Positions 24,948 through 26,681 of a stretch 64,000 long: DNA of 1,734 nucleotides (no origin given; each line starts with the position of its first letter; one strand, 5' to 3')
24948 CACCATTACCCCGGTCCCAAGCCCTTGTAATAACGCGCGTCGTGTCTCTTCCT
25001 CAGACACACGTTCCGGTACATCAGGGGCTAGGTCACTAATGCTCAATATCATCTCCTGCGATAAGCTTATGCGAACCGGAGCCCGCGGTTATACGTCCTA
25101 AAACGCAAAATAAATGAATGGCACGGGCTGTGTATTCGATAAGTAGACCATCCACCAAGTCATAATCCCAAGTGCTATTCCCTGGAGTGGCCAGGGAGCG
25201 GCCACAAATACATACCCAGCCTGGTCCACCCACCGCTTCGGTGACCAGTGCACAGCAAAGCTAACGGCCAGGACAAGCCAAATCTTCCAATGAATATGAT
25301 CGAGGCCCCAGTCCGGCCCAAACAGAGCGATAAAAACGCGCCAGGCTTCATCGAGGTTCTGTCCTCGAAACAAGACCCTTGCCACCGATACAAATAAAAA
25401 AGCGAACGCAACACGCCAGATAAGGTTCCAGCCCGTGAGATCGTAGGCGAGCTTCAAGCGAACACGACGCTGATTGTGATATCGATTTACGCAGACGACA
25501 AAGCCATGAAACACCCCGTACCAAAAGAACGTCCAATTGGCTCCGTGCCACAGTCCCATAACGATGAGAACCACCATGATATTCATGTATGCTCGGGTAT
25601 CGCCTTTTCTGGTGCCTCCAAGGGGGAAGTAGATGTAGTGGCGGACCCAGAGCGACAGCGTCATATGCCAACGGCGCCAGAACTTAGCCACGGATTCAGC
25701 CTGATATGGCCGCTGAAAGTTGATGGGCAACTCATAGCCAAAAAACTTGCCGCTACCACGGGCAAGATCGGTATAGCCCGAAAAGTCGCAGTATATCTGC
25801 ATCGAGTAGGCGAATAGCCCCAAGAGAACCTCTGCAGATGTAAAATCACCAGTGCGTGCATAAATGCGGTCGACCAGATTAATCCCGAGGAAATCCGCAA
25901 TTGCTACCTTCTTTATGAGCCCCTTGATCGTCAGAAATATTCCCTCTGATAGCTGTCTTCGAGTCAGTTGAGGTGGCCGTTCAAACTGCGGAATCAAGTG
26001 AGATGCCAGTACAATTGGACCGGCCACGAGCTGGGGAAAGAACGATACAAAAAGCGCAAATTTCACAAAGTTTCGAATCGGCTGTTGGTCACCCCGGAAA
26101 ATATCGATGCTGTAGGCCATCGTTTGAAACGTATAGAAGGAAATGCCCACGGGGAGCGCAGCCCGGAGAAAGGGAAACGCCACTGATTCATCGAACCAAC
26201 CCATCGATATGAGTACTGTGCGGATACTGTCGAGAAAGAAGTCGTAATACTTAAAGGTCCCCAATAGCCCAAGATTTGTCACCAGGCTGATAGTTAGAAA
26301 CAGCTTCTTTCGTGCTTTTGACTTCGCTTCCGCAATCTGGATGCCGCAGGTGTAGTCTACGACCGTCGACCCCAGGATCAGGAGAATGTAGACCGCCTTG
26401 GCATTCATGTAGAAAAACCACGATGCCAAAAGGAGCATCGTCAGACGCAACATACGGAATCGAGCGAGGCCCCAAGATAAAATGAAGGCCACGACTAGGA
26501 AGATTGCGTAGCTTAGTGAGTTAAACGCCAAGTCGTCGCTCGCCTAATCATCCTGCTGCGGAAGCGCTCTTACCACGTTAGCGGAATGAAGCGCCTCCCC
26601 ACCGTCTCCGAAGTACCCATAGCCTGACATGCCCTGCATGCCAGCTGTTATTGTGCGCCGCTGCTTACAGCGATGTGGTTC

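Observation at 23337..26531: MBOAT (AlgI/DltB-like) + membrane-anchored SGNH hydrolase pair: candidate polysaccharide or peptidoglycan O-acylation module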

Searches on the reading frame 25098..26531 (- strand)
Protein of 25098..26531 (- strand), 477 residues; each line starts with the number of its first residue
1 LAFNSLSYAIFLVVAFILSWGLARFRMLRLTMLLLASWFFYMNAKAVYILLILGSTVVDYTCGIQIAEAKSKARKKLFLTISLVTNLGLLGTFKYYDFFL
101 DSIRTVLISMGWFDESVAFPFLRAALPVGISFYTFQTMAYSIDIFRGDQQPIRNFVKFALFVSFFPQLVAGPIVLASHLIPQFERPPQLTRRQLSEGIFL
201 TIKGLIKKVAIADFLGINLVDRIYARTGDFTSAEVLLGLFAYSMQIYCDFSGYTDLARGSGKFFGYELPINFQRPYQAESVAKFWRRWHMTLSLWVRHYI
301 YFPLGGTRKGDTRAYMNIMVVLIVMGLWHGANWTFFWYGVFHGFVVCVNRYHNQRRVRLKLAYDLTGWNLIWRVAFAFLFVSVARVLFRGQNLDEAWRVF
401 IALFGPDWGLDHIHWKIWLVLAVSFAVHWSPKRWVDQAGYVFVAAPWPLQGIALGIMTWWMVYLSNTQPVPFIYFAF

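Call 6: search_protein_families(library=pfam, proteins=[window:25098-26531:-], max_evalue=0.1)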
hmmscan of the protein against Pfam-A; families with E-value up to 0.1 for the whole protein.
window:25098-26531:- (477 aa): 1 family
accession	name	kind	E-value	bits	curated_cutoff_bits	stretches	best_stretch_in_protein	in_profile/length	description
PF03062.24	MBOAT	-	1.4e-21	77.6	27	1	154-352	80-297/337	MBOAT, membrane-bound O-acyltransferase family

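Call 7: search_protein_families(library=ncbifam, proteins=[window:25098-26531:-], max_evalue=0.1)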
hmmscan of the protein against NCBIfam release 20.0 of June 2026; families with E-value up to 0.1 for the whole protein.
window:25098-26531:- (477 aa): 1 family
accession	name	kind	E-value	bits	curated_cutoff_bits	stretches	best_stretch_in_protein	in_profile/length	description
TIGR04091.1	LTA_dltB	equivalog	4e-42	144.8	375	1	9-390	13-378/380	D-alanyl-lipoteichoic acid biosynthesis protein DltB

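Call 12: search_solved_structures(query=window:25098-26531:-, max_evalue=0.01)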
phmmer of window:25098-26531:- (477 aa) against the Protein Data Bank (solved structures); distinct sequences matched with E-value up to 0.01: 2.
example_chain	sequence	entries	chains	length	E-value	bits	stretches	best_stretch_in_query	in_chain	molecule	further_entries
8jem_A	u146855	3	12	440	3.1e-25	92.1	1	128-350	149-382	Teichoic acid D-alanyltransferase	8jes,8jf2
6bug_C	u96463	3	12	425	9.9e-25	90.5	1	128-350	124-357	D-alanyl transfer protein DltB | Integral membrane protein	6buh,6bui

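Call 24: find_homologous_proteins(query=window:25098-26531:-, max_evalue=1e-10)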
Query window:25098-26531:- (477 aa): 8000 proteins with E <= 1e-10 among 8000 candidates; the best 120 are listed.
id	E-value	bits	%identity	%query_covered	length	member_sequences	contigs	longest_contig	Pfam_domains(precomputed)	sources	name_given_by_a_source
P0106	0.0e+0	1076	98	100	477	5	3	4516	PF03062.25,PF13813.12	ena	-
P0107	1.2e-226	771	70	100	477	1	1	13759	PF03062.25,PF13813.12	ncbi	-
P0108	1.1e-223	762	68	100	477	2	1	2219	PF03062.25,PF13813.12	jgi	-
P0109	4.2e-214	730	64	100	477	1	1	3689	PF03062.25,PF13813.12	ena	-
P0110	4.2e-213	727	66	100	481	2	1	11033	PF03062.25,PF13813.12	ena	-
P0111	1.5e-212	725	64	100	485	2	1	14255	PF03062.25,PF13813.12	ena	-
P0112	3.2e-210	717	63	100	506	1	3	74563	PF03062.25,PF13813.12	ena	-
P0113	1.2e-206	705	65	100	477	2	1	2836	PF03062.25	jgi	jgi:D-alanyl-lipoteichoic acid acyltransferase DltB (MBOAT superfamily)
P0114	1.2e-203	696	64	100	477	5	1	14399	PF03062.25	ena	-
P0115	9.2e-192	656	64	86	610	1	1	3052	PF03062.25,PF13813.12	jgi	jgi:D-alanyl-lipoteichoic acid acyltransferase DltB (MBOAT superfamily)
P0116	2.6e-191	655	62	97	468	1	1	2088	PF03062.25,PF13813.12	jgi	jgi:D-alanyl-lipoteichoic acid acyltransferase DltB (MBOAT superfamily)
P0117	6.4e-186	637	57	100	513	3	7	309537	PF03062.25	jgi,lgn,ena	jgi:D-alanyl-lipoteichoic acid acyltransferase DltB (MBOAT superfamily)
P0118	5.6e-183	627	57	100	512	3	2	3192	PF03062.25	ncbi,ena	-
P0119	3.0e-182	625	58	100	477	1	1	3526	PF03062.25,PF13813.12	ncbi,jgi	jgi:alginate O-acetyltransferase complex protein AlgI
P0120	6.4e-180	617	59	100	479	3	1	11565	PF03062.25,PF13813.12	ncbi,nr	ncbi:MAG: MBOAT family protein [Myxococcales bacterium]|nr:MBOAT family protein [Myxococcales bacter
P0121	2.6e-177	609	57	100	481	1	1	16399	PF03062.25,PF13813.12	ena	-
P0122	7.2e-177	607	56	100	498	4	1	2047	PF03062.25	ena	-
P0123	1.0e-172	594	69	75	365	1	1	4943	PF03062.25,PF13813.12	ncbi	ncbi:MAG: alginate O-acetyltransferase complex protein AlgI, partial [Myxococcota bacterium]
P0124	5.6e-141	489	58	77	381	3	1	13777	PF03062.25,PF13813.12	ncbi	-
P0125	9.6e-141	488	49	100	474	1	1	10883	PF03062.25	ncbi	-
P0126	4.4e-140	486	48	100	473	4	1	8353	PF03062.25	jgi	jgi:alginate O-acetyltransferase complex protein AlgI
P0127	5.7e-140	486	49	100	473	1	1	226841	PF03062.25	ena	-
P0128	8.0e-140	485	49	100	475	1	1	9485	PF03062.25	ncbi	ncbi:MAG: MBOAT family O-acyltransferase [Polyangiales bacterium]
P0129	2.2e-139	484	48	100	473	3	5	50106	PF03062.25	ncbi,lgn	ncbi:MAG: alginate O-acetyltransferase [Myxococcales bacterium]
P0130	2.6e-139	483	47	100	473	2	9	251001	PF03062.25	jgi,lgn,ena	-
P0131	2.8e-139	483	49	100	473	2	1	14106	PF03062.25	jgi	jgi:alginate O-acetyltransferase complex protein AlgI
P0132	4.0e-139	483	48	100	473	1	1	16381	PF03062.25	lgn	-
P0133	5.3e-139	482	49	100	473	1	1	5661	PF03062.25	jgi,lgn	jgi:D-alanyl-lipoteichoic acid acyltransferase DltB (MBOAT superfamily)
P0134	1.2e-138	481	47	100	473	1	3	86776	PF03062.25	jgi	-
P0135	1.2e-138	481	48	100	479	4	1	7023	PF03062.25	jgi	-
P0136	1.4e-138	481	49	100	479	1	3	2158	PF03062.25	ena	-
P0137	2.2e-138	480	46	100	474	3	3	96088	PF03062.25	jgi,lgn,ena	jgi:D-alanyl-lipoteichoic acid acyltransferase DltB (MBOAT superfamily)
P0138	3.1e-138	480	48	100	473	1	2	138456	PF03062.25,PF13813.12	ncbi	-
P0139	3.5e-138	480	46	100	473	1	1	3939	PF03062.25,PF13813.12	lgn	-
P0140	8.4e-138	478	48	100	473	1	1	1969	PF03062.25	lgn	-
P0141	8.7e-138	478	48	100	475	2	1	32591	PF03062.25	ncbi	ncbi:MAG: MBOAT family O-acyltransferase [Myxococcota bacterium]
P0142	1.8e-137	477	47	100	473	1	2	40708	PF03062.25,PF13813.12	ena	-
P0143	1.8e-137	477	48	100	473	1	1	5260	PF03062.25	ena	-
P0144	1.9e-137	477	49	92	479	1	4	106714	PF03062.25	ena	-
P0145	1.9e-137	477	48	100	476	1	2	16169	PF03062.25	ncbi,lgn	-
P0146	2.5e-137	477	48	100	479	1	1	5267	PF03062.25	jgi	jgi:D-alanyl-lipoteichoic acid acyltransferase DltB (MBOAT superfamily)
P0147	6.1e-137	476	48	100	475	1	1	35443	PF03062.25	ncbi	ncbi:MAG: MBOAT family protein [Myxococcota bacterium]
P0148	6.5e-137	475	48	100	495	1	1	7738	PF03062.25,PF13813.12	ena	-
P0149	6.9e-137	475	48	100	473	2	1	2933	PF03062.25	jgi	-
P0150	8.2e-137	475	49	100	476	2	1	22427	PF03062.25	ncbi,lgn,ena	-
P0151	1.3e-136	474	48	100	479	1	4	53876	PF03062.25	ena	-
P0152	2.0e-136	474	47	100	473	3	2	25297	PF03062.25,PF13813.12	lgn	-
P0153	3.7e-136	473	48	100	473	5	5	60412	PF03062.25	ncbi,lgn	-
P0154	4.3e-136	473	46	100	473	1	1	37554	PF03062.25,PF13813.12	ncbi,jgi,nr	ncbi:MAG: MBOAT family protein [Deltaproteobacteria bacterium]|nr:MBOAT family protein [Deltaproteob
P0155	4.4e-136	473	48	100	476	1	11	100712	PF03062.25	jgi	jgi:alginate O-acetyltransferase complex protein AlgI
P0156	5.0e-136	472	48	100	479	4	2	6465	PF03062.25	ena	-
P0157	9.7e-136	472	48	100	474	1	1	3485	PF03062.25,PF13813.12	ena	-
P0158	1.2e-135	471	48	100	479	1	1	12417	PF03062.25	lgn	-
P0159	1.4e-135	471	48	100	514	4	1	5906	PF03062.25,PF13813.12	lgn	-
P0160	2.1e-135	470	49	100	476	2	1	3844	PF03062.25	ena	-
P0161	2.2e-135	470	48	99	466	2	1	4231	PF03062.25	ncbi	ncbi:MAG: MBOAT family O-acyltransferase, partial [Myxococcota bacterium]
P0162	2.2e-135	470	48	100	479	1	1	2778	PF03062.25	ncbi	-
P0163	2.8e-135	470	47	100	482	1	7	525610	PF03062.25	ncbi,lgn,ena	-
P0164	3.0e-135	470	48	100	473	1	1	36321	PF03062.25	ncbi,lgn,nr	ncbi:MAG: MBOAT family protein [Deltaproteobacteria bacterium]|nr:MBOAT family protein [Deltaproteob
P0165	4.1e-135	469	47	100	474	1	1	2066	PF03062.25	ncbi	-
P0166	4.5e-135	469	48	100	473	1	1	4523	PF03062.25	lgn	-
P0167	5.2e-135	469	47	100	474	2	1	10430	PF03062.25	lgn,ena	-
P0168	9.0e-135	468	47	100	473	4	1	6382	PF03062.25,PF13813.12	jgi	-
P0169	1.1e-134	468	46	100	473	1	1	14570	PF03062.25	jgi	jgi:alginate O-acetyltransferase complex protein AlgI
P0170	1.1e-134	468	47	100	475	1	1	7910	PF03062.25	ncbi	-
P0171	1.3e-134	468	47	100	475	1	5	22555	PF03062.25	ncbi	-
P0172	1.4e-134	468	48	100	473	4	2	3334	PF03062.25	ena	-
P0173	1.4e-134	468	47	100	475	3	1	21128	PF03062.25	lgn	-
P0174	3.6e-134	466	47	100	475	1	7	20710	PF03062.25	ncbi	-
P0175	4.2e-134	466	47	100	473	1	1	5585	PF03062.25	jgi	jgi:D-alanyl-lipoteichoic acid acyltransferase DltB (MBOAT superfamily)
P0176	4.3e-134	466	47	100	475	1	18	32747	PF03062.25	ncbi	-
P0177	4.5e-134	466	48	100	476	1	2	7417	PF03062.25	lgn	-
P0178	5.9e-134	466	47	100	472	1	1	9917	PF03062.25,PF13813.12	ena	-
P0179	8.5e-134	465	47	100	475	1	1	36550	PF03062.25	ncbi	-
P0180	1.0e-133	465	47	100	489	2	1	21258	PF03062.25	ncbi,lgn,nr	ncbi:MAG: MBOAT family protein [Myxococcales bacterium]|nr:MBOAT family protein [Myxococcales bacter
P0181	1.2e-133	465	47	100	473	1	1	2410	PF03062.25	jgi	jgi:alginate O-acetyltransferase complex protein AlgI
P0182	1.3e-133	465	48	100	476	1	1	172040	PF03062.25,PF13813.12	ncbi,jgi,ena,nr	ncbi:MAG: MBOAT family protein [Myxococcales bacterium]|nr:MBOAT family protein [Myxococcales bacter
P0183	1.3e-133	464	48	100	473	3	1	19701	PF03062.25,PF13813.12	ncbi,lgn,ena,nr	ncbi:MAG: MBOAT family protein [Myxococcales bacterium]|nr:MBOAT family protein [Myxococcales bacter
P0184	1.5e-133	464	47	100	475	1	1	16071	PF03062.25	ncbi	-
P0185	1.6e-133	464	47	100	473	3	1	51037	PF03062.25,PF13813.12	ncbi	ncbi:MAG: MBOAT family protein [Myxococcales bacterium]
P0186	1.7e-133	464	47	100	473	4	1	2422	PF03062.25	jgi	-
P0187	1.8e-133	464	48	100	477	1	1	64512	PF03062.25,PF13813.12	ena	-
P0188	2.1e-133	464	47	100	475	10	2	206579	PF03062.25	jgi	-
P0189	2.2e-133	464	47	100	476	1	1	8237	PF03062.25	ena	-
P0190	2.7e-133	463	47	100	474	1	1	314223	PF03062.25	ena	-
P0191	2.8e-133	463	47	100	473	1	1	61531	PF03062.25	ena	-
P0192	5.5e-133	462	46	100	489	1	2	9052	PF03062.25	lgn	-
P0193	5.7e-133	462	47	100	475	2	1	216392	PF03062.25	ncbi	ncbi:MAG: MBOAT family O-acyltransferase [Myxococcota bacterium]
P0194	6.3e-133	462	47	100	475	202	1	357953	PF03062.25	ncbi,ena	-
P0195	6.5e-133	462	48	100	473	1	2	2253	PF03062.25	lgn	-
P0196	6.8e-133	462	46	100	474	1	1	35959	PF03062.25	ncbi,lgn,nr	ncbi:MAG: MBOAT family protein [Myxococcales bacterium]|nr:MBOAT family protein [Myxococcales bacter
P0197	7.6e-133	462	47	100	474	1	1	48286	PF03062.25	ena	-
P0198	9.4e-133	462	48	100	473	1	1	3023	PF03062.25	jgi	jgi:D-alanyl-lipoteichoic acid acyltransferase DltB (MBOAT superfamily)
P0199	1.3e-132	461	47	100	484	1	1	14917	PF03062.25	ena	-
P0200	1.6e-132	461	46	100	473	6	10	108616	PF03062.25,PF13813.12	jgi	jgi:D-alanyl-lipoteichoic acid acyltransferase DltB (MBOAT superfamily)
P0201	2.1e-132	461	47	100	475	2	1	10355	PF03062.25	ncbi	-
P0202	2.4e-132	460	47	100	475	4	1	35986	PF03062.25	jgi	jgi:alginate O-acetyltransferase complex protein AlgI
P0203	2.7e-132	460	47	100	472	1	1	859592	PF03062.25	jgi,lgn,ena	-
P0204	2.7e-132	460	47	100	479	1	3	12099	PF03062.25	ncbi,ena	-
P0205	3.0e-132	460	48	100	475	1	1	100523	PF03062.25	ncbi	-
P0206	3.0e-132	460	47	100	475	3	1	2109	PF03062.25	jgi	-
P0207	3.4e-132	460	46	100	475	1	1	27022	PF03062.25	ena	-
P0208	3.5e-132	460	46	100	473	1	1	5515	PF03062.25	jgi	jgi:D-alanyl-lipoteichoic acid acyltransferase DltB (MBOAT superfamily)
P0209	3.5e-132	460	47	100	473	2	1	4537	PF03062.25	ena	-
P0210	4.0e-132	460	47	100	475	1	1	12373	PF03062.25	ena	-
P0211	4.2e-132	460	47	100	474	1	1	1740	PF03062.25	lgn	-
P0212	4.3e-132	460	47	100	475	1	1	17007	PF03062.25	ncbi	-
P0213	6.2e-132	459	47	100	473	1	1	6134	PF03062.25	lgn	-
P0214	6.5e-132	459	46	100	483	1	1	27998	PF03062.25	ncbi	ncbi:MAG: MBOAT family O-acyltransferase [Myxococcota bacterium]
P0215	6.6e-132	459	46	100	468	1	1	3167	PF03062.25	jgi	jgi:D-alanyl-lipoteichoic acid acyltransferase DltB (MBOAT superfamily)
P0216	7.0e-132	459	47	100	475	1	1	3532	PF03062.25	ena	-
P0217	7.7e-132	459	47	100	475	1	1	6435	PF03062.25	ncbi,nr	ncbi:MAG: MBOAT family protein [Deltaproteobacteria bacterium]|nr:MAG: MBOAT family protein [Deltapr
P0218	7.8e-132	459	47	100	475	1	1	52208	PF03062.25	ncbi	-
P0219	8.0e-132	459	47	100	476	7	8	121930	PF03062.25,PF13813.12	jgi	jgi:alginate O-acetyltransferase complex protein AlgI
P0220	8.8e-132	458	46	100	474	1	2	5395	PF03062.25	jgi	jgi:D-alanyl-lipoteichoic acid acyltransferase DltB (MBOAT superfamily)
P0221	9.9e-132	458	48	100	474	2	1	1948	PF03062.25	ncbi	-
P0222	1.1e-131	458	47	100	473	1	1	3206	PF03062.25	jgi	jgi:alginate O-acetyltransferase complex protein AlgI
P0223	1.2e-131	458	47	100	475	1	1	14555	PF03062.25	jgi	jgi:D-alanyl-lipoteichoic acid acyltransferase DltB (MBOAT superfamily)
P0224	1.5e-131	458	47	100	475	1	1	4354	PF03062.25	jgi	jgi:D-alanyl-lipoteichoic acid acyltransferase DltB (MBOAT superfamily)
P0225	1.6e-131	458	47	100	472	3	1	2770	PF03062.25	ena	-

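Call 62: find_encoding_contigs(protein=P0106, flank=4000, max_places=3)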
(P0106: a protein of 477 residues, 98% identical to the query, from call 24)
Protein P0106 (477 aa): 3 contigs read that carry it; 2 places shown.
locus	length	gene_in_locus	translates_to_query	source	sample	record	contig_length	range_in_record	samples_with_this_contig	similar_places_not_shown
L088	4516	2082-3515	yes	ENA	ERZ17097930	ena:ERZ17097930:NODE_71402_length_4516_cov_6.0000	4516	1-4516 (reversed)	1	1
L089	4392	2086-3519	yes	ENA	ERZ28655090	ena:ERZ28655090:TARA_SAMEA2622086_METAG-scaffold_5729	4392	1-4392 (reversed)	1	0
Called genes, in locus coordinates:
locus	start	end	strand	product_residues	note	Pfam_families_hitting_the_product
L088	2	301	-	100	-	?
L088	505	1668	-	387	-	-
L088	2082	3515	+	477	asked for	PF03062:MBOAT, PF13813:MBOAT_2 (weak)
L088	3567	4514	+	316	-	?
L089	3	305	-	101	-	?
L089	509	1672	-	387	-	-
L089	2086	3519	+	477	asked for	PF03062:MBOAT, PF13813:MBOAT_2 (weak)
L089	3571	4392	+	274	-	?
